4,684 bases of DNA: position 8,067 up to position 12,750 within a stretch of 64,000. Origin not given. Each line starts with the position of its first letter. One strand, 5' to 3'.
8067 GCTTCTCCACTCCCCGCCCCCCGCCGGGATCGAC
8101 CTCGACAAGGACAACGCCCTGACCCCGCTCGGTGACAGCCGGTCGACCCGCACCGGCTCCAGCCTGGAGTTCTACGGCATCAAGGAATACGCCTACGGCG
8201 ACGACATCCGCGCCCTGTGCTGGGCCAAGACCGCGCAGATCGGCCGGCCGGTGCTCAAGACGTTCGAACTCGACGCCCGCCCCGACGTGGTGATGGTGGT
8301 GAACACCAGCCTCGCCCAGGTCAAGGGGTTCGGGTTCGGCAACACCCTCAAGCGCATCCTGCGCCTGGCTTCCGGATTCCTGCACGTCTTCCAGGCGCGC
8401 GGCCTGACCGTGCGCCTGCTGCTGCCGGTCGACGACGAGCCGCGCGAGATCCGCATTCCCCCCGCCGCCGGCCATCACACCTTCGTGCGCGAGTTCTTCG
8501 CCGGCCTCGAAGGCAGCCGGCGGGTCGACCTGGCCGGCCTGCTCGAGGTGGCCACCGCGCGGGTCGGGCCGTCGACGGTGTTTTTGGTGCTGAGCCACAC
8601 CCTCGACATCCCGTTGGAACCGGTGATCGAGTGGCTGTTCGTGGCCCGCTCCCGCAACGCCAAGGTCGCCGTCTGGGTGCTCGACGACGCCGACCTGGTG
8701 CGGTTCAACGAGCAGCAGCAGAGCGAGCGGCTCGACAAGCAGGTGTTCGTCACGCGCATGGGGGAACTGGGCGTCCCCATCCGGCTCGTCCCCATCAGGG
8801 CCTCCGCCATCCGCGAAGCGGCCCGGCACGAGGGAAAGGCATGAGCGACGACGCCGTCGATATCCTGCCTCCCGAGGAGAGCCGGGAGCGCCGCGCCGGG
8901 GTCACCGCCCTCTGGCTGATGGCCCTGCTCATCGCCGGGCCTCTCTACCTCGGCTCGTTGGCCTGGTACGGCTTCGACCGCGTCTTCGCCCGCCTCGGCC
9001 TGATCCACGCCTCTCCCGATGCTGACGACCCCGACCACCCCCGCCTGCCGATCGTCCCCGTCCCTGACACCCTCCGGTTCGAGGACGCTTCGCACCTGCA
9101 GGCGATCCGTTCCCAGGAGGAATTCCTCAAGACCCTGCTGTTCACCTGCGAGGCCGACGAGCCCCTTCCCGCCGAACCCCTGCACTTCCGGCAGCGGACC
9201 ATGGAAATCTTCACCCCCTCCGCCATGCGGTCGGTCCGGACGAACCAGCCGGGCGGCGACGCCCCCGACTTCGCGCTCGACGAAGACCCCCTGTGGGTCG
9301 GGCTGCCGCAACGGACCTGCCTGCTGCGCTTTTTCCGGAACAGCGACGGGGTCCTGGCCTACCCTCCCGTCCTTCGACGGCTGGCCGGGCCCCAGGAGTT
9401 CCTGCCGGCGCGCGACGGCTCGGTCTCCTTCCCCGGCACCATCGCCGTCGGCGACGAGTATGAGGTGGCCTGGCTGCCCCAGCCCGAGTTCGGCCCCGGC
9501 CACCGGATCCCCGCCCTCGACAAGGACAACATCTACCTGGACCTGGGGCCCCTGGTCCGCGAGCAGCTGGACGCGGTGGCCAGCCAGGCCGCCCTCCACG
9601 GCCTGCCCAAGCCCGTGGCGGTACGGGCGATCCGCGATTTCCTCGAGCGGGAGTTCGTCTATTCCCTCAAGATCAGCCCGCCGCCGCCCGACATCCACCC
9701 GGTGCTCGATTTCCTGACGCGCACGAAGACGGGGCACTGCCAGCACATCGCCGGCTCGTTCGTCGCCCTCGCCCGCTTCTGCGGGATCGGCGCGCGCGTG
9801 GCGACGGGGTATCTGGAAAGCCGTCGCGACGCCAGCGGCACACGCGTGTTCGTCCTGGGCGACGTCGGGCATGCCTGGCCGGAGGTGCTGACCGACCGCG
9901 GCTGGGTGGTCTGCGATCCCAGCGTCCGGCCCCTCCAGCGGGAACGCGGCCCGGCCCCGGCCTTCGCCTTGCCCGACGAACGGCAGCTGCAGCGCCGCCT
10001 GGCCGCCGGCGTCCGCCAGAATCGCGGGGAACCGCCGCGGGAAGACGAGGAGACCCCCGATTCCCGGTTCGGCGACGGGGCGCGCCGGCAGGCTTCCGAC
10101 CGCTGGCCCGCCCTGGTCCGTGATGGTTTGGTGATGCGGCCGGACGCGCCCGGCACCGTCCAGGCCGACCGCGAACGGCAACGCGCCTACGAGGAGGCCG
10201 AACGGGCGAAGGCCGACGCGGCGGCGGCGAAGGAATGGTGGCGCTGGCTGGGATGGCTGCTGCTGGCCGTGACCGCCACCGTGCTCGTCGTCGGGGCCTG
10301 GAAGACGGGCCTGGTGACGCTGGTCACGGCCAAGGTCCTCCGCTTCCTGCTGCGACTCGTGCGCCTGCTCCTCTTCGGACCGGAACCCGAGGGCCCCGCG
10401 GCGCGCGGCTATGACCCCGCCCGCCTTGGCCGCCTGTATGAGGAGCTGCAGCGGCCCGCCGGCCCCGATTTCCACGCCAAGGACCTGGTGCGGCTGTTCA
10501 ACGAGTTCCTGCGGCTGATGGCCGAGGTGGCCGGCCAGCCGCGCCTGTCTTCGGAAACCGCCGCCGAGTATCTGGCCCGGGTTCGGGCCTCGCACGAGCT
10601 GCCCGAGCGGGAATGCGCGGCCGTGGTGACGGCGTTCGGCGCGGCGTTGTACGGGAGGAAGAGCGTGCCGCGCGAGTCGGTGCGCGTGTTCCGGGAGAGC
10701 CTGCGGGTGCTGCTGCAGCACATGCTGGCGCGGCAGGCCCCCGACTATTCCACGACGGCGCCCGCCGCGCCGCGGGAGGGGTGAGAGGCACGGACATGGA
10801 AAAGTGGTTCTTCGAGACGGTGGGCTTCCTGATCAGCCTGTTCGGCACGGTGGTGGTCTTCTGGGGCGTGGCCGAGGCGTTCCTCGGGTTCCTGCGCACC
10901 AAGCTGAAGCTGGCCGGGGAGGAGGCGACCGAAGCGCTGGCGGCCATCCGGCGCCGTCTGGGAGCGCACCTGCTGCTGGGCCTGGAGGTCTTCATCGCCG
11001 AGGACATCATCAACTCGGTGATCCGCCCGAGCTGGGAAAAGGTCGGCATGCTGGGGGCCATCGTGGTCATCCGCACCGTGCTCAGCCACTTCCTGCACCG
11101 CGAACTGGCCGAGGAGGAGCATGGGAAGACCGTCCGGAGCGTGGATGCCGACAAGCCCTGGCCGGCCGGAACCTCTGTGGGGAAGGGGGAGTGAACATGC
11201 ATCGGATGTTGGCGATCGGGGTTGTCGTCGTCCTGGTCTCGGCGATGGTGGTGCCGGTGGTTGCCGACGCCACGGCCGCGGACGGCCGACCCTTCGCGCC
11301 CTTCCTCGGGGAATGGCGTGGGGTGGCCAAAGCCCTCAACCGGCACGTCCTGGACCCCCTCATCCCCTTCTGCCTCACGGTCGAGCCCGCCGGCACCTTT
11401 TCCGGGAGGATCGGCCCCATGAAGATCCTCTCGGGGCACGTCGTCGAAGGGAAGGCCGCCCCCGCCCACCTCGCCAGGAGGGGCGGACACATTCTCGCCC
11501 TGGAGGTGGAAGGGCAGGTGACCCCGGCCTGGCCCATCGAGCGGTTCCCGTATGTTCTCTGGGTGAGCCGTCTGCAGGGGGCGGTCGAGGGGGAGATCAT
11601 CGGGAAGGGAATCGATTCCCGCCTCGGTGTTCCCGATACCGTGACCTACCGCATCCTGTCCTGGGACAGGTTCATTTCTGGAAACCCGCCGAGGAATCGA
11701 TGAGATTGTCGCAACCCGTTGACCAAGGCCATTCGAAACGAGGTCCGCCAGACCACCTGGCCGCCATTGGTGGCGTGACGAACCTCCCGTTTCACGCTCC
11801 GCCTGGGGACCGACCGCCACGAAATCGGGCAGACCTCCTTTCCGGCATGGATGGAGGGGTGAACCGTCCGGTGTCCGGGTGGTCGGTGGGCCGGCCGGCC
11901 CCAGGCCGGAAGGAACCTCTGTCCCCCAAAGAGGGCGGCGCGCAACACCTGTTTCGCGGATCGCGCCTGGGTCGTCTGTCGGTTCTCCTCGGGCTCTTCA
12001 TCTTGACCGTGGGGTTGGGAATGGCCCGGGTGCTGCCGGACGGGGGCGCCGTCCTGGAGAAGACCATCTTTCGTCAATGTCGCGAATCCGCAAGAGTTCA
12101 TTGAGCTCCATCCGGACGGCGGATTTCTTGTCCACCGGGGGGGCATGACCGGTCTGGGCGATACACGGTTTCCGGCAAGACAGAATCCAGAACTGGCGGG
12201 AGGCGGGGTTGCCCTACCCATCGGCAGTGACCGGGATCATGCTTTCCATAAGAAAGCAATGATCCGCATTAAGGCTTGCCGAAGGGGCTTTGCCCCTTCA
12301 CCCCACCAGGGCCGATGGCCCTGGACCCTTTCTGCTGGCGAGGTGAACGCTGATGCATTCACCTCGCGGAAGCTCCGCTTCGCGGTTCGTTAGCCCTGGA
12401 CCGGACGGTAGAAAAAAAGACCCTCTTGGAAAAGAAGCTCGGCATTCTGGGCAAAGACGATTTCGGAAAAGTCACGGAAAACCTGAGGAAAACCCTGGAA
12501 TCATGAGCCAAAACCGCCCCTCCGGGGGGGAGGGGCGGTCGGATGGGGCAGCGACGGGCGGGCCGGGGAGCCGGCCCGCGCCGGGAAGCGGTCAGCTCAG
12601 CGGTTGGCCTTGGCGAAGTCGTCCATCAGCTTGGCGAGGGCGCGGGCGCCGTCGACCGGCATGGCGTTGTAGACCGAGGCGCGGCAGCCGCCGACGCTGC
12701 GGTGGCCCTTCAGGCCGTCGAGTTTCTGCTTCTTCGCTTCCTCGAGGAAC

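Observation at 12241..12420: Structured ~165-nt repeat (family A) present as inverted copies 37 kb apart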

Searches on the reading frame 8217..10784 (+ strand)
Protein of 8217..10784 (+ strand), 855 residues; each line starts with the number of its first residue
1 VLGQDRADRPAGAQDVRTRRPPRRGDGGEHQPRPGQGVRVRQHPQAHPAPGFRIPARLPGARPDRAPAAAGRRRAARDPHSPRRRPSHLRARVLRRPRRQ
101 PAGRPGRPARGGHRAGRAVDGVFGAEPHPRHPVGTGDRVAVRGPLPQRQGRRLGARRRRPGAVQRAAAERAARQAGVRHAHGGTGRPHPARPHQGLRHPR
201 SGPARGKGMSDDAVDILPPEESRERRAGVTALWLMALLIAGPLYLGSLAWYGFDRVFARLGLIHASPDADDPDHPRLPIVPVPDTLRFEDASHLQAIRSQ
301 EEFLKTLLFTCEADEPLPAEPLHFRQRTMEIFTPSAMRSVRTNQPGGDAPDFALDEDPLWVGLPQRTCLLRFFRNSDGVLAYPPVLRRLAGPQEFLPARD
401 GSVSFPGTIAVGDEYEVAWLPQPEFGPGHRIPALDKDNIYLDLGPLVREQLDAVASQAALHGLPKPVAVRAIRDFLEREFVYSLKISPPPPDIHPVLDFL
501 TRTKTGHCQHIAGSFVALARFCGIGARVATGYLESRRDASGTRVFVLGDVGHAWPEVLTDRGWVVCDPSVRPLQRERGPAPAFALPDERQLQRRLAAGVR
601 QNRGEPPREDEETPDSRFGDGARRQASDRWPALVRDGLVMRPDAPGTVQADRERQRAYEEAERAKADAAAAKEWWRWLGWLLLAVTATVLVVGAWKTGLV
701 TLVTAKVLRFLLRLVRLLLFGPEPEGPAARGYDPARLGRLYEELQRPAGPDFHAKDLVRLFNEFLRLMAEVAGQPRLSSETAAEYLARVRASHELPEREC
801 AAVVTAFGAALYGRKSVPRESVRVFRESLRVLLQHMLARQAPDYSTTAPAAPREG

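Call 17: search_protein_families(library=pfam, proteins=[window:8217-10784:+], max_evalue=0.01)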
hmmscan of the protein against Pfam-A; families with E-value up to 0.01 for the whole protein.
window:8217-10784:+ (855 aa): 2 families
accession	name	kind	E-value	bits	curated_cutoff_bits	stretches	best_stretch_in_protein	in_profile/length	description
PF01841.26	Transglut_core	-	1e-18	68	23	1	468-568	17-108/108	Transglutaminase-like superfamily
PF13559.11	DUF4129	-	2.1e-09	37.7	24.8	1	761-830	2-69/69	Domain of unknown function (DUF4129)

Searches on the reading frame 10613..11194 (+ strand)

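Call 17: search_protein_families(library=pfam, proteins=[window:10613-11194:+], max_evalue=0.01)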
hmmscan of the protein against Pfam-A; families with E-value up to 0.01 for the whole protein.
window:10613-11194:+ (193 aa): 1 family
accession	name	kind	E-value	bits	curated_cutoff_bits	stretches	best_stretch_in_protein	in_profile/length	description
PF07784.16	DUF1622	-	4.1e-23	81.6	24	1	85-165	1-78/78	Protein of unknown function (DUF1622)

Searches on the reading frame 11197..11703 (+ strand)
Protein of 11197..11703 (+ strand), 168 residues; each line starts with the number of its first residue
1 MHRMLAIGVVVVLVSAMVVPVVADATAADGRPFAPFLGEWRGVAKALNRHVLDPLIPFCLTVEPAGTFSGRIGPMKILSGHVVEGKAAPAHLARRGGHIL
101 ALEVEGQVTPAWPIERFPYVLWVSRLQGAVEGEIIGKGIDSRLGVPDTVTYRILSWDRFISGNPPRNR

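Call 54: search_protein_families(library=pfam, proteins=[window:11197-11703:+], max_evalue=10)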
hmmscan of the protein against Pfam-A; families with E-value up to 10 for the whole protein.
window:11197-11703:+ (168 aa): 0 families

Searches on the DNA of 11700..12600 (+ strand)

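Call 8: search_rna_families(source=window, start=11700, end=12600, threshold=evalue, max_evalue=10, show_alignments=3)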
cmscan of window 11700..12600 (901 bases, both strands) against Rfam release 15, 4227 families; matches with E-value up to 10: 2.
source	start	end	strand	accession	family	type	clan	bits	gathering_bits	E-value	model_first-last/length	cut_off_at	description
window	12404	12480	-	RF00519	suhB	Gene; sRNA;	CL00108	15.1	41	3.1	1-77/77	no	Makes More Granules Regulator RNA (mmgR)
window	12261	12299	+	RF02923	HTH-XRE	Cis-reg;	-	14.9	49.8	9.2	1-78/78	no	HTH-XRE RNA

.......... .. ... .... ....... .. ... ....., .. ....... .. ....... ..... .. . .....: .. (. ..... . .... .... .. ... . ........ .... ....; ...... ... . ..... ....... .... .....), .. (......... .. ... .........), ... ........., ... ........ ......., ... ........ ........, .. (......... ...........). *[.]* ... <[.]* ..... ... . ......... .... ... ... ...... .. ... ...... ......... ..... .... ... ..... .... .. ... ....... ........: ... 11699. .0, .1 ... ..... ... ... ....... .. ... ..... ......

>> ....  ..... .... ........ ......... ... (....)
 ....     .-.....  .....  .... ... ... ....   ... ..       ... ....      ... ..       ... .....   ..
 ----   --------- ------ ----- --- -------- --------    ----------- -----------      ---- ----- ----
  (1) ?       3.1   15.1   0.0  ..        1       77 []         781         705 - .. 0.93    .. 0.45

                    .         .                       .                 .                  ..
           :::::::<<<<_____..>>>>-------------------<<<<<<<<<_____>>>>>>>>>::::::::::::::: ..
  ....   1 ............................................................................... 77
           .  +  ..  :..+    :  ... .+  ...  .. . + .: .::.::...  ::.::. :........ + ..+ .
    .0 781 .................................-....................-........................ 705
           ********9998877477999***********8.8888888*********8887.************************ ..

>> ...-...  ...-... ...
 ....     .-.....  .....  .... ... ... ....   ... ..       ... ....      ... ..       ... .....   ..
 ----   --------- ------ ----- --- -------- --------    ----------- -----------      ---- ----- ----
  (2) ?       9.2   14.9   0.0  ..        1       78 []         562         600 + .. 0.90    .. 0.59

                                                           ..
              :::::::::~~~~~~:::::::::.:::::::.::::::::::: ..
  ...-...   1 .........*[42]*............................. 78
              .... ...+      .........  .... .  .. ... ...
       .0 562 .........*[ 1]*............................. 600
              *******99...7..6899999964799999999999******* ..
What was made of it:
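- On Described RNA family (Rfam 15): The best sub-threshold hits have E = 3.1 and 9.2 and are noise (call 8).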

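Call 47: build_rna_model(alignment_id=A3, structure=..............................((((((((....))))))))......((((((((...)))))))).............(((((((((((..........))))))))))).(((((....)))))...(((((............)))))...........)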
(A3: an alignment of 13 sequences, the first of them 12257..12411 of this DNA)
Model R1 built from alignment A3 (13 sequences, 171 columns); structure: as given.
model positions 156; base pairs 37; branch points 4; effective number of sequences 2; information 0.59 bits per position. Calibrated on 0.2 Mb of random sequence (short: E-values are rough).
structure used (alignment columns):
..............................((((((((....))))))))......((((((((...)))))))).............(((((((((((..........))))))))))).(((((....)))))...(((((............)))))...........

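Call 48: search_with_rna_model(model_id=R1, sources=[window, L002, L003, L004, L005, L006, L007, L008, L009, L010, L018, L019, L021, L023, L011, L012, L013, L014, L015, L001], max_evalue=1, make_alignment=true)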
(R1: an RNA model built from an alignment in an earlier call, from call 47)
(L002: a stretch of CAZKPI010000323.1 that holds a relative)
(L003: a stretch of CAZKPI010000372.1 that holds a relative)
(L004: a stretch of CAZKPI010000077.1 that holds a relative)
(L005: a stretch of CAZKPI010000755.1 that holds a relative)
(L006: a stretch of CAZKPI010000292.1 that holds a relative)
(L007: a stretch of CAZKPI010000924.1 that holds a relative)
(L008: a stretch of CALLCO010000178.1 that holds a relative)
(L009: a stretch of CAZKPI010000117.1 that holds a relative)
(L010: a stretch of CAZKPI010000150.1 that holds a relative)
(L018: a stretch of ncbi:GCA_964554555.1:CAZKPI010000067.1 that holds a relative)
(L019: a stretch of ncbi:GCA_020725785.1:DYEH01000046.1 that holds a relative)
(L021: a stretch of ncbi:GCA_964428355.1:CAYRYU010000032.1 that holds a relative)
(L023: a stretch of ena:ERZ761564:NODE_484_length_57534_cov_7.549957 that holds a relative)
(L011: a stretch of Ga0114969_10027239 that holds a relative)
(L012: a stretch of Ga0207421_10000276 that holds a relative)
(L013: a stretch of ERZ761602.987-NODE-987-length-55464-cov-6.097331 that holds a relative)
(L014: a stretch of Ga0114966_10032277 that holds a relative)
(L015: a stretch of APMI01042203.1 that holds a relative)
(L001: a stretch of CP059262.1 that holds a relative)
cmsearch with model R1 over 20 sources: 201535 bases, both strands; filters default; matches with E-value up to 1: 45.
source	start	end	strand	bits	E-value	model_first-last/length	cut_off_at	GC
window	12256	12411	+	178.2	3.2e-46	1-156/156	no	0.63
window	49237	49392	-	170.1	4.7e-44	1-156/156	no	0.64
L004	7311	7467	+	156.7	1.9e-40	1-156/156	no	0.66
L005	649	804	+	154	1e-39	1-156/156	no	0.63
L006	5946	6102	-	147.5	5.6e-38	1-156/156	no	0.69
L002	4134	4291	-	141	3.1e-36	1-156/156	no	0.66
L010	3935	4074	+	139.3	8.8e-36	1-156/156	no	0.66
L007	382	527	-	136.5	5.3e-35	1-156/156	no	0.66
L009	3690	3847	+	125.4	5.1e-32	1-156/156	no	0.72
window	49727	49866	-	123.1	2.1e-31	1-156/156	no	0.61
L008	4171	4311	+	111.6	2.6e-28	1-156/156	no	0.69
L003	992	1135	+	99.3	5e-25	1-156/156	no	0.69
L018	11768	11920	+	98.7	7.4e-25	1-156/156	no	0.63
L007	426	455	+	23.5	0.00012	83-112/156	no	0.73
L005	732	761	-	21.7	0.00038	83-112/156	no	0.7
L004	7394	7423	-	21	0.00059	83-112/156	no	0.67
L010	4017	4046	-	18.9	0.0021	83-112/156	no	0.63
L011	1165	1183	-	18.9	0.0022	51-69/156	no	0.89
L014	870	888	+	18.9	0.0022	51-69/156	no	0.89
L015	1207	1288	-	18.3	0.003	1-156/156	no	0.66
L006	5991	6018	+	17.6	0.0048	84-111/156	no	0.71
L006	6033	6051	+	15.7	0.015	51-69/156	no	0.74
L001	1835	1851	+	15.3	0.019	52-68/156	no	0.88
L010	7378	7450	+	15.2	0.02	79-151/156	no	0.7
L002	4178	4206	+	14.8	0.027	83-112/156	no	0.79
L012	5844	5860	-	14.6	0.031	52-68/156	no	0.71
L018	11818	11836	-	14.1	0.041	51-69/156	no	0.79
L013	1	104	-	13.8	0.05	1-106/156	3'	0.63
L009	3741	3759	-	13.7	0.054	51-69/156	no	0.79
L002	4220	4238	+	13.7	0.054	51-69/156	no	0.79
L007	469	487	+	13.7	0.054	51-69/156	no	0.79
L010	3985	4003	-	13.7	0.054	51-69/156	no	0.79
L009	3773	3803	-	13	0.08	83-112/156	no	0.77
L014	870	888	-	12.6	0.1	51-69/156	no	0.89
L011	1165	1183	+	12.6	0.1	51-69/156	no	0.89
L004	7363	7379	-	12.2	0.14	52-68/156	no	0.71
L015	1219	1237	+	11.7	0.19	51-69/156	no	0.89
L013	38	56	+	11.7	0.19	51-69/156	no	0.89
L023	7340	7363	+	10.7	0.35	46-69/156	no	0.83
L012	5844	5860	+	9.8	0.6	52-68/156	no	0.71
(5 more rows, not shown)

Alignment A4: 45 matches aligned to the model, 166 columns, each read 5' to 3' on its own strand. Consensus structure (alignment columns), stored with it:
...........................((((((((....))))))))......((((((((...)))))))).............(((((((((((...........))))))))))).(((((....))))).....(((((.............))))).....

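Call 49: search_with_rna_model(model_id=R1, sources=[window, L002, L003, L004, L005, L006, L007, L008, L009, L010, L018], max_evalue=1e-10, make_alignment=true)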
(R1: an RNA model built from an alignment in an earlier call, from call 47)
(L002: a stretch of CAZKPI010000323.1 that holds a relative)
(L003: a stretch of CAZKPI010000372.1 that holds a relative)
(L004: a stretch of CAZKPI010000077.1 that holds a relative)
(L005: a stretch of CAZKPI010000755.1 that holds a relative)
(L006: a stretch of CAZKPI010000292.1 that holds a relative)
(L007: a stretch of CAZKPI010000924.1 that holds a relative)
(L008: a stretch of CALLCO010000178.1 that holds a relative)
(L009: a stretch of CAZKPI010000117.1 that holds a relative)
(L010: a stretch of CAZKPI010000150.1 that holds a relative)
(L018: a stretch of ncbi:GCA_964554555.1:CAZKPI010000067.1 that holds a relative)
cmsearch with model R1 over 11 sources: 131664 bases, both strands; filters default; matches with E-value up to 1e-10: 13.
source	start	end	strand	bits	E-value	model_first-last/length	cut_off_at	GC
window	12256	12411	+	178.2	2.1e-46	1-156/156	no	0.63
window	49237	49392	-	170.1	3.1e-44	1-156/156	no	0.64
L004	7311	7467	+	156.7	1.2e-40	1-156/156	no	0.66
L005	649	804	+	154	6.6e-40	1-156/156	no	0.63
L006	5946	6102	-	147.5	3.7e-38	1-156/156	no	0.69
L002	4134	4291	-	141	2e-36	1-156/156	no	0.66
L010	3935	4074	+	139.3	5.7e-36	1-156/156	no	0.66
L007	382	527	-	136.5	3.4e-35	1-156/156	no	0.66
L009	3690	3847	+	125.4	3.3e-32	1-156/156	no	0.72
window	49727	49866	-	123.1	1.4e-31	1-156/156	no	0.61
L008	4171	4311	+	111.6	1.7e-28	1-156/156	no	0.69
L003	992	1135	+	99.3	3.3e-25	1-156/156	no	0.69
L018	11768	11920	+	98.7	4.8e-25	1-156/156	no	0.63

Alignment A5: 13 matches aligned to the model, 164 columns, each read 5' to 3' on its own strand. Consensus structure (alignment columns), stored with it:
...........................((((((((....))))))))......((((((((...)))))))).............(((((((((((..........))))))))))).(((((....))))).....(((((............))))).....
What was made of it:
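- Checked: It gives a third copy at 49737-49859 (74% over 123 nt); the covariance model places it at 49727-49866 (call 49).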

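Call 67: search_dna_similar(query=window:12249-12419:+, collection=plasmids, mode=distant, max_evalue=0.01, max_rows=10)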
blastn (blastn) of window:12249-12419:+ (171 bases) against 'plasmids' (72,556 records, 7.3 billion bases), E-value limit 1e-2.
No match.

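Call 68: search_dna_similar(query=window:12249-12419:+, collection=phages, mode=distant, max_evalue=0.01, max_rows=10)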
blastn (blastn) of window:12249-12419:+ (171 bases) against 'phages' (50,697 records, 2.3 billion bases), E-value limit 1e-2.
No match.
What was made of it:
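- There is no match in plasmid or phage collections (calls 67, 68).
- Tried and rejected: Distant blastn against plasmids and phages found no match (calls 67, 68).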

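Call 72: search_with_rna_model(model_id=R1, sources=[L016, L017, L020, L022, L024, L025, L026, L027], max_evalue=0.001)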
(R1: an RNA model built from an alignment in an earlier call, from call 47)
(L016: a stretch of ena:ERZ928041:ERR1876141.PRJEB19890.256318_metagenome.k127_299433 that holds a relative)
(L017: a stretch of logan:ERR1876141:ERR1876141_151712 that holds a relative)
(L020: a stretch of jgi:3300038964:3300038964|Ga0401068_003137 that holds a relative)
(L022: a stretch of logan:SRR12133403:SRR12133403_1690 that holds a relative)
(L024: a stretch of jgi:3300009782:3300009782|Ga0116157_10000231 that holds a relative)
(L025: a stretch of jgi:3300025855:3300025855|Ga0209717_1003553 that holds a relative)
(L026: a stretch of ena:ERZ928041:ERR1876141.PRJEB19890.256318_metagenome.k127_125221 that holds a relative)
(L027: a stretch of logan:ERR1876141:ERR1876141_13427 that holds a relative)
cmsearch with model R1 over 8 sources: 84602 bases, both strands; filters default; matches with E-value up to 0.001: 2.
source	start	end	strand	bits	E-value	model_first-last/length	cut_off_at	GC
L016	2590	2745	-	178.2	1.3e-46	1-156/156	no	0.63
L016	2634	2663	+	19.8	0.00052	83-112/156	no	0.6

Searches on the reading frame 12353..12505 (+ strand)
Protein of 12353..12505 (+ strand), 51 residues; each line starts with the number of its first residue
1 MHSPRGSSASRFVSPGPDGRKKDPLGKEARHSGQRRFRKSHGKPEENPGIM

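Call 17: search_protein_families(library=pfam, proteins=[window:12353-12505:+], max_evalue=0.01)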
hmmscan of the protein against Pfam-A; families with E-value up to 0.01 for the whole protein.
window:12353-12505:+ (51 aa): 0 families
